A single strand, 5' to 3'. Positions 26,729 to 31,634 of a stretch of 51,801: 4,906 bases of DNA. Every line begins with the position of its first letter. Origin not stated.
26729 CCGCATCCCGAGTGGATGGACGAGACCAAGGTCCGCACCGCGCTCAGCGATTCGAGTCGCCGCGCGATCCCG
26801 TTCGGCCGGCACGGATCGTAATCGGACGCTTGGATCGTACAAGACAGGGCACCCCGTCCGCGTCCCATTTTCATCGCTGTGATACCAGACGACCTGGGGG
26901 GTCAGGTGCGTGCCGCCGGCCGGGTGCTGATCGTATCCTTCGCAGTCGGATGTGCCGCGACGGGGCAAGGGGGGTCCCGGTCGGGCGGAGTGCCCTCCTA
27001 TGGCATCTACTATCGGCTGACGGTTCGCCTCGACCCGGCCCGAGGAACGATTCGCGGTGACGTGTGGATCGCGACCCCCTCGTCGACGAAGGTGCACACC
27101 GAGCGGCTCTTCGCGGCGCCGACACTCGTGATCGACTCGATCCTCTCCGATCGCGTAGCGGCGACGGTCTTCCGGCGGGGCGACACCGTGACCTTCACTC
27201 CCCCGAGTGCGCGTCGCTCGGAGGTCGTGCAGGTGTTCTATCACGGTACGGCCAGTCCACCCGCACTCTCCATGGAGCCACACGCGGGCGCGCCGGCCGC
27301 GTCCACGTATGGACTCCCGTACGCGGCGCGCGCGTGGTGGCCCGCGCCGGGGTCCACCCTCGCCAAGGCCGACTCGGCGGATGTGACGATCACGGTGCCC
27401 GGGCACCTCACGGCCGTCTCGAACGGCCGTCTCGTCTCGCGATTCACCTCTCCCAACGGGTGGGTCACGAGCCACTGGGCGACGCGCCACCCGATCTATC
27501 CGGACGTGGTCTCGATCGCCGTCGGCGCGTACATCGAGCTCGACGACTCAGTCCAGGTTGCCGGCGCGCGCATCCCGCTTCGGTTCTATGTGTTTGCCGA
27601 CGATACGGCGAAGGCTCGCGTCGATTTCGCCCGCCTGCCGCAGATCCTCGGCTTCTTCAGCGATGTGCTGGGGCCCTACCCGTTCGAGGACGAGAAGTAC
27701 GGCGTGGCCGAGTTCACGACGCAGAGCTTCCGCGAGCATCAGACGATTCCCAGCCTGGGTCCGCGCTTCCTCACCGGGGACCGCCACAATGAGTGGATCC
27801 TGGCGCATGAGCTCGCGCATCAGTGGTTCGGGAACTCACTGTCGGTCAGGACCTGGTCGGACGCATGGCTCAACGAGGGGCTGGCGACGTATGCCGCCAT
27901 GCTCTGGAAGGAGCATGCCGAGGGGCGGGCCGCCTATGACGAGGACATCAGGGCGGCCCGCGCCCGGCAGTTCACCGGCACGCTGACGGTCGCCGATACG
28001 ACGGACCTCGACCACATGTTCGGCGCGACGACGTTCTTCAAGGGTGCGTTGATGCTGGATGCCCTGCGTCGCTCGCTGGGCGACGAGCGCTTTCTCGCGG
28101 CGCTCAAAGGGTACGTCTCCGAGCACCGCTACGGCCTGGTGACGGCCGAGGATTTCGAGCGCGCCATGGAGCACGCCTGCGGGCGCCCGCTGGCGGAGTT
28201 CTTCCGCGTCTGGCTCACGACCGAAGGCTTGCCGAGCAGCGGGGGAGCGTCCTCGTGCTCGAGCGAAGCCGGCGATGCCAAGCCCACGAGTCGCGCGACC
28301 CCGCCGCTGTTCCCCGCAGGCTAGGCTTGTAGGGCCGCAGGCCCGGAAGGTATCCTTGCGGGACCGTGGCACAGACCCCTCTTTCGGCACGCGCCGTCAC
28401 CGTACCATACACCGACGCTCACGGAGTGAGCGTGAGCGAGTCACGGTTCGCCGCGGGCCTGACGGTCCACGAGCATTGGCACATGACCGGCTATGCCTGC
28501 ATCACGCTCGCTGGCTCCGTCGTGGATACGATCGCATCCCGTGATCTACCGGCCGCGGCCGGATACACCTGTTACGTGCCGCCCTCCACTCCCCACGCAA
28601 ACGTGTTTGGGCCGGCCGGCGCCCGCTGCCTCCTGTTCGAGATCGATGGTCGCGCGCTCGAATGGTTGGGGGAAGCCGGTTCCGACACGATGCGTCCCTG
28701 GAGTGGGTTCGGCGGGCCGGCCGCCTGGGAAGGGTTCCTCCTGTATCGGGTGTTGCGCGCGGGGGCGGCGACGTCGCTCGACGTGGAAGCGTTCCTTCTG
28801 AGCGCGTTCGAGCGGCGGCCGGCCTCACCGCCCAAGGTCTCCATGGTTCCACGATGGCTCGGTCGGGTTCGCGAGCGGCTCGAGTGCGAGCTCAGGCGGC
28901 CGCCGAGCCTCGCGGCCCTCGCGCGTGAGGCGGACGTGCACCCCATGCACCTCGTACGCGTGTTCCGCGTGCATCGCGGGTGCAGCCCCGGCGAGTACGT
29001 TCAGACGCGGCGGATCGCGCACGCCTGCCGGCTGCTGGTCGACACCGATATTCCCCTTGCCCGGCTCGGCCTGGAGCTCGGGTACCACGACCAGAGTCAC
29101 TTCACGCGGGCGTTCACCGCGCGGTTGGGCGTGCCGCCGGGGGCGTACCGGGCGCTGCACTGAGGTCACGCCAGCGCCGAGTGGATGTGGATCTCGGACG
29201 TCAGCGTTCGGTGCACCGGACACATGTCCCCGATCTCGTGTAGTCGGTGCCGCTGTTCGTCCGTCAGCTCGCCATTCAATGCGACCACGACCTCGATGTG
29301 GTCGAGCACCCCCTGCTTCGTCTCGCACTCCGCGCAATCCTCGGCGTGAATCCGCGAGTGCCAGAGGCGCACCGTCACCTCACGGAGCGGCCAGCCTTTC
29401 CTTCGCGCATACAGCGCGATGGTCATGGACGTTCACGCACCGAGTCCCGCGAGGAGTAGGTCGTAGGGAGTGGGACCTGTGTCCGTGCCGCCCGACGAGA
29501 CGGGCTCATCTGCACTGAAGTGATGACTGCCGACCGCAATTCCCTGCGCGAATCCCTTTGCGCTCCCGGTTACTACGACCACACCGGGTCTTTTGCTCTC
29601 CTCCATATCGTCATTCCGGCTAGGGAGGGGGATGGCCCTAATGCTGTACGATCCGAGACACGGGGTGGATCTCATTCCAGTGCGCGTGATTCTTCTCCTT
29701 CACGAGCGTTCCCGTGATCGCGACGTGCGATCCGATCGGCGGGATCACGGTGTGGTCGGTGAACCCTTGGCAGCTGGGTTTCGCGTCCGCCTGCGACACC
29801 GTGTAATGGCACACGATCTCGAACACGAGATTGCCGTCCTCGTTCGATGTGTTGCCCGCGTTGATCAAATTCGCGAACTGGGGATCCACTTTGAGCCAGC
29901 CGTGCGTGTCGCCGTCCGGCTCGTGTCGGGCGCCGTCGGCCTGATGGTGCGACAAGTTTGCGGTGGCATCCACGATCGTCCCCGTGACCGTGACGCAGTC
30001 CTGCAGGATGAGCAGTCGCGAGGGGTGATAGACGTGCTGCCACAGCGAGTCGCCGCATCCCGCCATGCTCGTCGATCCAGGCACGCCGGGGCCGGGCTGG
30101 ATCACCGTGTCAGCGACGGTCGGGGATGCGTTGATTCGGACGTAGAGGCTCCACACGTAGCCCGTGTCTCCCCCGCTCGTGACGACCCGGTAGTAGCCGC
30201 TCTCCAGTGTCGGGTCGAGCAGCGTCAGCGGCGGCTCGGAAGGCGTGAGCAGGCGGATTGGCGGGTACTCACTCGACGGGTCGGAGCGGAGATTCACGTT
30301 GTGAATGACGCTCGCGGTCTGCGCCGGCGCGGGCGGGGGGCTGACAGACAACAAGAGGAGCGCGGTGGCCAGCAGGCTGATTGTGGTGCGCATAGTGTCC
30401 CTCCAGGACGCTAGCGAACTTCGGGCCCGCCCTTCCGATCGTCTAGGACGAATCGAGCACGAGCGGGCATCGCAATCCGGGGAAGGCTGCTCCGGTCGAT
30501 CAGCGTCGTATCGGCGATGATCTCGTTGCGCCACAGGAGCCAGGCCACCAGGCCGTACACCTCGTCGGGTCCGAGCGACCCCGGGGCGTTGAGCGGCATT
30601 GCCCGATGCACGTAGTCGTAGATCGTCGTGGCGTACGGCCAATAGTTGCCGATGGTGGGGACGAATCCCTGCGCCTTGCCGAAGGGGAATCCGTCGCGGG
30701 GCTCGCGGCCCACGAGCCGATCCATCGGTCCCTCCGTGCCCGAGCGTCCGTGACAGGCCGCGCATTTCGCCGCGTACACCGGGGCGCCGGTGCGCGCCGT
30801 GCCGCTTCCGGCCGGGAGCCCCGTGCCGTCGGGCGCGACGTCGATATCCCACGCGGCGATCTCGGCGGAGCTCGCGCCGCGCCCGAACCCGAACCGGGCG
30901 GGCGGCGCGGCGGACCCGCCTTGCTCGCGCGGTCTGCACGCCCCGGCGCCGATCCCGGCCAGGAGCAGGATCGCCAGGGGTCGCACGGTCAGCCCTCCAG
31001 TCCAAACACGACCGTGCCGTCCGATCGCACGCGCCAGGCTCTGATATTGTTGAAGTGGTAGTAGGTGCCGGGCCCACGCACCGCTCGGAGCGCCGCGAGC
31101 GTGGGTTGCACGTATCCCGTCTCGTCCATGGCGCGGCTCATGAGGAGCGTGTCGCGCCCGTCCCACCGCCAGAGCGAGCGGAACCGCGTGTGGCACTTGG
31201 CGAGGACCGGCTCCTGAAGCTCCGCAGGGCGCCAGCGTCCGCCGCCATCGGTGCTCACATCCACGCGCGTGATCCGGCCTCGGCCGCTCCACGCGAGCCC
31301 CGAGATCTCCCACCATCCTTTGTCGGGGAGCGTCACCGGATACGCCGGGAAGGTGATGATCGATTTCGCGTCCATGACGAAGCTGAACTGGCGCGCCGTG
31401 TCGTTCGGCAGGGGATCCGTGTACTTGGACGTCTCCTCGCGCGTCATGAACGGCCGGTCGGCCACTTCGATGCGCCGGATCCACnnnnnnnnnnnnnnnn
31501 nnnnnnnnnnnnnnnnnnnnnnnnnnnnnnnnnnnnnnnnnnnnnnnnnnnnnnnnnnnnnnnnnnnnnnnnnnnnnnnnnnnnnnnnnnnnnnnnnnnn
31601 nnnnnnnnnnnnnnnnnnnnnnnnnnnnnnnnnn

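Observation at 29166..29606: In-frame TGA exactly at the peroxidatic Cys of an OsmC-family protein, followed by a SECIS-like hairpin: candidate selenoprotein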

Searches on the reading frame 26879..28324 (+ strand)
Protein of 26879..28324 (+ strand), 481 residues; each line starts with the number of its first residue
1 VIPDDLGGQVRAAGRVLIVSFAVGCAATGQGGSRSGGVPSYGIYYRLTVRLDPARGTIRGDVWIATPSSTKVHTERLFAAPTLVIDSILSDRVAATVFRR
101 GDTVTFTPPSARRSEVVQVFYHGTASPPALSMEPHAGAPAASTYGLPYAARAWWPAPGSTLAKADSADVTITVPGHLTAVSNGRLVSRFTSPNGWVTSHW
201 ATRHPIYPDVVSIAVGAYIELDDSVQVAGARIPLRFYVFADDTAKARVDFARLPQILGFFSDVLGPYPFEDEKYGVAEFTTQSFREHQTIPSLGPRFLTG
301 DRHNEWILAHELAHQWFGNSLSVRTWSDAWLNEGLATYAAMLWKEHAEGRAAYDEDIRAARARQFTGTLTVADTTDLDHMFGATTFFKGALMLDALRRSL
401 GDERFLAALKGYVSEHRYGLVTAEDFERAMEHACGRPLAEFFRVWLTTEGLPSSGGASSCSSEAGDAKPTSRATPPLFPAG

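Call 31: search_protein_families(library=pfam, proteins=[window:26879-28324:+], max_evalue=0.001)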
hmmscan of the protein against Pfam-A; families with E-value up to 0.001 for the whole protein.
window:26879-28324:+ (481 aa): 1 family
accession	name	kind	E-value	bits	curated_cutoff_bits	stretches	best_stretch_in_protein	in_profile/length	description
PF01433.26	Peptidase_M1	-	3.9e-30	105.5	27.7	1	302-445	65-218/218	Peptidase family M1 domain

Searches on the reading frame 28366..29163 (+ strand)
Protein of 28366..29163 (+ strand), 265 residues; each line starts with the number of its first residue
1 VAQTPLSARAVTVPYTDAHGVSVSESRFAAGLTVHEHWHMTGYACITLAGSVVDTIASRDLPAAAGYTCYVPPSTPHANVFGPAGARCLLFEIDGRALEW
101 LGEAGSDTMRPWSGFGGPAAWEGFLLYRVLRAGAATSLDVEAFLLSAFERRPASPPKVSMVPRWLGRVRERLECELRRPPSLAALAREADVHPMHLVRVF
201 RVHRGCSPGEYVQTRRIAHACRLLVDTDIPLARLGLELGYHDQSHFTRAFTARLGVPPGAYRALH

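Call 31: search_protein_families(library=pfam, proteins=[window:28366-29163:+], max_evalue=0.001)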
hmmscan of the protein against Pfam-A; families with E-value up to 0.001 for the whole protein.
window:28366-29163:+ (265 aa): 2 families
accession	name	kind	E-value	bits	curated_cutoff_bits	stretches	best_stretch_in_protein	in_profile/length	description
PF12833.13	HTH_18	-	3.9e-23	82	33.6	1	185-263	1-79/80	Helix-turn-helix domain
PF00165.29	HTH_AraC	-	3.2e-11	43.5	26.6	1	226-262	6-41/42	Bacterial regulatory helix-turn-helix proteins, AraC family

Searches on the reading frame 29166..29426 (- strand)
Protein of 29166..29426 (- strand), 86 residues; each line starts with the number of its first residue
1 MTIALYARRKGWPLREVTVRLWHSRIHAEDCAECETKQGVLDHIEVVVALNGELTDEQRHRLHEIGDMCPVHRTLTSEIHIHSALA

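Call 17: find_encoding_contigs(protein=window:29166-29426:-, flank=10000, max_places=10)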
Protein window:29166-29426:- (86 aa): no gene with exactly this product is on record in the collection.

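Call 49: find_homologous_proteins(query=window:29169-29426:-)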
Query window:29169-29426:- (86 aa): 4152 proteins with E <= 0.001 among 4153 candidates; the best 120 are listed.
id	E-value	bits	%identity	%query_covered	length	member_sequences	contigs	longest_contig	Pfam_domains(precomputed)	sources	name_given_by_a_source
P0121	1.2e-44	168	90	100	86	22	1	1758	PF02566.25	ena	-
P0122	7.1e-44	165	90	100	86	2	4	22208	PF02566.25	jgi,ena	jgi:uncharacterized OsmC-like protein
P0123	2.8e-43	163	88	100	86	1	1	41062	PF02566.25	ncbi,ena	-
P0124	2.1e-42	160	85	100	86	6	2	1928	PF02566.25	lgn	-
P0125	1.8e-41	157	86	100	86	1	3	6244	PF02566.25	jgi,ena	-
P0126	3.0e-41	157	87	100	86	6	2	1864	PF02566.25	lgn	-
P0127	4.8e-41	156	85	99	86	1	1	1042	PF02566.25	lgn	-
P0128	8.2e-41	155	86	100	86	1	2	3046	PF02566.25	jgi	jgi:uncharacterized OsmC-like protein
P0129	8.5e-41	155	84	99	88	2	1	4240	PF02566.25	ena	-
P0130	1.2e-40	155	84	99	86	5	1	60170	PF02566.25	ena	-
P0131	1.5e-40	154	84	99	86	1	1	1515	PF02566.25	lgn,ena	-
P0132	3.6e-40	153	82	99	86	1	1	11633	PF02566.25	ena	-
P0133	8.6e-40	152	84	99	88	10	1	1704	PF02566.25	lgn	-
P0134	6.7e-39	149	82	99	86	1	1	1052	PF02566.25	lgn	-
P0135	3.1e-38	147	81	99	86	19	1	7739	PF02566.25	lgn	-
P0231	9.5e-33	130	73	99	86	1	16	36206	PF02566.25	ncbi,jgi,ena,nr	ncbi:MAG TPA: OsmC family protein [Gemmatimonadales bacterium]|jgi:putative redox protein|nr:OsmC fa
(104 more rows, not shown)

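Call 65: find_encoding_contigs(protein=P0123, flank=10000, max_places=3)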
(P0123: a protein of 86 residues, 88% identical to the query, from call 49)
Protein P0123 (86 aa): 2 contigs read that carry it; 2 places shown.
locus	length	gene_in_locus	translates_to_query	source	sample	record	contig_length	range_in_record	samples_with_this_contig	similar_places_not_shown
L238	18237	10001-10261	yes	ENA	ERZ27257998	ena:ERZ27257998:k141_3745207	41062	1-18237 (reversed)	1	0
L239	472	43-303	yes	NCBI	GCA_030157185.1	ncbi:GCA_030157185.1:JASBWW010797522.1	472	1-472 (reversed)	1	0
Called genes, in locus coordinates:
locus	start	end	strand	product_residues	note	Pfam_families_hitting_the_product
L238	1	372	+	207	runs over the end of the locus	-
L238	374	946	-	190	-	PF28474:DUF8412, PF13376:OmdA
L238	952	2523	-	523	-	PF00501:AMP-binding, PF13193:AMP-binding_C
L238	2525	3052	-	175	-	PF12867:DinB_2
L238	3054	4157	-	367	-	PF00072:Response_reg, PF00990:GGDEF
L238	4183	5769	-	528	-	PF00069:Pkinase, PF07714:PK_Tyr_Ser-Thr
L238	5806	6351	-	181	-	PF02870:Methyltransf_1N, PF01035:DNA_binding_1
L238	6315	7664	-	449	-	-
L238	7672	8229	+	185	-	PF05685:Uma2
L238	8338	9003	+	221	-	-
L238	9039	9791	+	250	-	PF08239:SH3_3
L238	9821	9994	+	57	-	-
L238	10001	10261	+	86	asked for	PF02566:OsmC (weak)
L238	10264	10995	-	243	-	PF12833:HTH_18, PF00165:HTH_AraC (weak)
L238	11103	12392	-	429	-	PF01433:Peptidase_M1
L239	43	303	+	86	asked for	PF02566:OsmC (weak)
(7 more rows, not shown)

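Call 66: find_encoding_contigs(protein=P0231, flank=10000, max_places=4)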
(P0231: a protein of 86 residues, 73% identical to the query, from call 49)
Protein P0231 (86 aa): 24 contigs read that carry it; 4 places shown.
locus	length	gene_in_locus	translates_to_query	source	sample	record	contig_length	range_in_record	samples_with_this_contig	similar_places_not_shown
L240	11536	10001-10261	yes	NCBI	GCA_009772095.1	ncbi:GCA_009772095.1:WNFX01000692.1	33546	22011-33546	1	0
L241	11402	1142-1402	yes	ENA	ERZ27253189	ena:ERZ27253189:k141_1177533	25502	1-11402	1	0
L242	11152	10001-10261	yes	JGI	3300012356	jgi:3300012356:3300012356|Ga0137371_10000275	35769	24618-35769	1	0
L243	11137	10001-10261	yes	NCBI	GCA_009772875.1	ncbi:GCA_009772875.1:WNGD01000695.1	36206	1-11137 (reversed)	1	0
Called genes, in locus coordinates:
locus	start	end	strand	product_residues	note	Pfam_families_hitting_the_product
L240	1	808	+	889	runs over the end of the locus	PF04151:PPC (faint)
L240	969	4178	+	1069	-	PF13620:CarboxypepD_reg, PF13715:CarbopepD_reg_2, PF25020:TTR_TEN1-4 (weak), PF07715:Plug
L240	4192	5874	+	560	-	PF14322:SusD-like_3, PF07980:SusD_RagB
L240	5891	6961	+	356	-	PF00150:Cellulase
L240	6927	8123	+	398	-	PF02156:Glyco_hydro_26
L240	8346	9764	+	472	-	-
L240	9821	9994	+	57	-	-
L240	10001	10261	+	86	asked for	PF02566:OsmC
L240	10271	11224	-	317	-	PF08240:ADH_N, PF16912:Glu_dehyd_C (weak), PF01488:Shikimate_DH (weak), PF00107:ADH_zinc_N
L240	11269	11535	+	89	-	?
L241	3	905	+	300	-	?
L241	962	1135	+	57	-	-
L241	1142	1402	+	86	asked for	PF02566:OsmC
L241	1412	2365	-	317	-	PF08240:ADH_N, PF16912:Glu_dehyd_C (weak), PF01488:Shikimate_DH (weak), PF00107:ADH_zinc_N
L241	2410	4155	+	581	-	PF00004:AAA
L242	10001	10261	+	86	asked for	PF02566:OsmC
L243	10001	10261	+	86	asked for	PF02566:OsmC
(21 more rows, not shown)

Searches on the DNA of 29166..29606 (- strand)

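Call 36: search_dna_similar(query=window:29166-29606:-, collection=plasmids, mode=distant, max_rows=5)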
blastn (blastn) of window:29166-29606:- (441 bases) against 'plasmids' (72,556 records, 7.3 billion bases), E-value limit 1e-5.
Records with a match: 1; places in all: 1; records where one place covers at least 80% of the query: 0.
Best place of each record, by identity: 60-80% 1.
By first word of the organism name: Cupriavidus 1.
By predicted mobility (MOB-suite, as given by PLSDB): non-mobilizable 1.
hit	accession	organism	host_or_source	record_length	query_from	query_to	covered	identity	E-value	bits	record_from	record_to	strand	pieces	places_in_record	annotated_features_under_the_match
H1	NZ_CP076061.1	Cupriavidus sp. EM10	Pure-cultured cell,sewage water sludge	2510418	130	441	71%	67.6%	1e-14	88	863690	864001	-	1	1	none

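Call 48: search_rna_families(source=window, start=29250, end=29550, threshold=evalue, max_evalue=10)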
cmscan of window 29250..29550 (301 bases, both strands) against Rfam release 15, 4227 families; matches with E-value up to 10: 3.
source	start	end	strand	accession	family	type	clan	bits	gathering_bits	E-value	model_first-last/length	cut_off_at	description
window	29273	29309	+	RF01366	CRISPR-DR53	Gene; CRISPR;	-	17.7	45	0.91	1-37/37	no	CRISPR RNA direct repeat element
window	29349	29393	-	RF02570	BM-sr0117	Gene; sRNA;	-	12.6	112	7.8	1-83/83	no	Brucella melitensis small RNA 0117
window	29310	29391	-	RF01276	sR53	Gene; snRNA; snoRNA; CD-box;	-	11.4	49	2.5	1-60/60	no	Small nucleolar RNA sR53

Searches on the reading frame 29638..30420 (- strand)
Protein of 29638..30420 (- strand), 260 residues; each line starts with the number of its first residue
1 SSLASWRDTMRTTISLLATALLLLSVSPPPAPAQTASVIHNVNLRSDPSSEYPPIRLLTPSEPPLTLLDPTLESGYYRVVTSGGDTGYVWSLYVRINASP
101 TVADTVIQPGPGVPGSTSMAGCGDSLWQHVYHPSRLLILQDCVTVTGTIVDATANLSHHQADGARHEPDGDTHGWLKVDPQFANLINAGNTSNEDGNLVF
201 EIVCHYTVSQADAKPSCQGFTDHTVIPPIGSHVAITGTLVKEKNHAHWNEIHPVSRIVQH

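Call 31: search_protein_families(library=pfam, proteins=[window:29638-30420:-], max_evalue=0.001)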
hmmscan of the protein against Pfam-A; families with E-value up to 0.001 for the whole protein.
window:29638-30420:- (260 aa): 1 family
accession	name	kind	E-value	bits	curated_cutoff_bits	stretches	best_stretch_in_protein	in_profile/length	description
PF08239.17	SH3_3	-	2.2e-06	28.2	27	1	41-94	2-53/54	Bacterial SH3 domain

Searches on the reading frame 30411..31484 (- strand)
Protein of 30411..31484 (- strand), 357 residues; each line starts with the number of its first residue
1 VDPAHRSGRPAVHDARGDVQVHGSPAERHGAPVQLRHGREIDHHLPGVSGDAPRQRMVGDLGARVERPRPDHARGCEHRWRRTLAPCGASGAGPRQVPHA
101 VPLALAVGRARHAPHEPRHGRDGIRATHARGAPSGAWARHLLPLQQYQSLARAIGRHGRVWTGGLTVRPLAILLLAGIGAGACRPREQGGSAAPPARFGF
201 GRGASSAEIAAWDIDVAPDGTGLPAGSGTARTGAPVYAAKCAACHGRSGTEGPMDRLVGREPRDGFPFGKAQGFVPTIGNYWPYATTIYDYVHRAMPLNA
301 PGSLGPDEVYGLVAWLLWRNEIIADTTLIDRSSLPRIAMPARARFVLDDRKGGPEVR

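Call 31: search_protein_families(library=pfam, proteins=[window:30411-31484:-], max_evalue=0.001)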
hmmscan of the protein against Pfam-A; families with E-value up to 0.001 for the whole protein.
window:30411-31484:- (357 aa): 2 families
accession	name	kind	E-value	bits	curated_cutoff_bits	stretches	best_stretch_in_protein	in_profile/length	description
PF13442.11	Cytochrome_CBB3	-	5.7e-08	33.4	27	1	229-316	2-68/68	Cytochrome C oxidase, cbb3-type, subunit III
PF00034.26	Cytochrom_C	-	5.8e-05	24.8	21.3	1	232-318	3-88/90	Cytochrome c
